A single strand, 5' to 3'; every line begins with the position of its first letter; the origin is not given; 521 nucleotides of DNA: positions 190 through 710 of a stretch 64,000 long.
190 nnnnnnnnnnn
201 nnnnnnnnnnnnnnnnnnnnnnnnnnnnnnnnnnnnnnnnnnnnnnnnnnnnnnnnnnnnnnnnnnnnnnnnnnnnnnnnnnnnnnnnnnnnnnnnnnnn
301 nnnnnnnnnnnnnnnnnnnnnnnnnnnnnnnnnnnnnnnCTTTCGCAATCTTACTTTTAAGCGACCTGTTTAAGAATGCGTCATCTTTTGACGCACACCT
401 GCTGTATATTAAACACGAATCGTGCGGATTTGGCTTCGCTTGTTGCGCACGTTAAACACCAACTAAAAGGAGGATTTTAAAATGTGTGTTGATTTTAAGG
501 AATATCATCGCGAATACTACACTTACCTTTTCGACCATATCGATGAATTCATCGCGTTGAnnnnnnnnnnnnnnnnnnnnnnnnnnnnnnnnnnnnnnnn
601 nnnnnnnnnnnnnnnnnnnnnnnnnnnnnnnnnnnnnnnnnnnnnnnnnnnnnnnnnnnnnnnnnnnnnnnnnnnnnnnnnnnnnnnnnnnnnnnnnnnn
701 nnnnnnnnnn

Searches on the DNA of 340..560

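Call 87: search_rna_families(source=window, start=340, end=560, threshold=evalue, max_evalue=1, show_alignments=1)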
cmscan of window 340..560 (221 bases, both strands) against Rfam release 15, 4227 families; matches with E-value up to 1: 1.
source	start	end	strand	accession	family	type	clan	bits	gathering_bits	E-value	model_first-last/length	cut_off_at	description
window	412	486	+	RF00521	SAM_alpha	Cis-reg; riboswitch;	-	25.3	36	0.00051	1-79/79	no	Alpha-proteobacteria SAM riboswitch aptamer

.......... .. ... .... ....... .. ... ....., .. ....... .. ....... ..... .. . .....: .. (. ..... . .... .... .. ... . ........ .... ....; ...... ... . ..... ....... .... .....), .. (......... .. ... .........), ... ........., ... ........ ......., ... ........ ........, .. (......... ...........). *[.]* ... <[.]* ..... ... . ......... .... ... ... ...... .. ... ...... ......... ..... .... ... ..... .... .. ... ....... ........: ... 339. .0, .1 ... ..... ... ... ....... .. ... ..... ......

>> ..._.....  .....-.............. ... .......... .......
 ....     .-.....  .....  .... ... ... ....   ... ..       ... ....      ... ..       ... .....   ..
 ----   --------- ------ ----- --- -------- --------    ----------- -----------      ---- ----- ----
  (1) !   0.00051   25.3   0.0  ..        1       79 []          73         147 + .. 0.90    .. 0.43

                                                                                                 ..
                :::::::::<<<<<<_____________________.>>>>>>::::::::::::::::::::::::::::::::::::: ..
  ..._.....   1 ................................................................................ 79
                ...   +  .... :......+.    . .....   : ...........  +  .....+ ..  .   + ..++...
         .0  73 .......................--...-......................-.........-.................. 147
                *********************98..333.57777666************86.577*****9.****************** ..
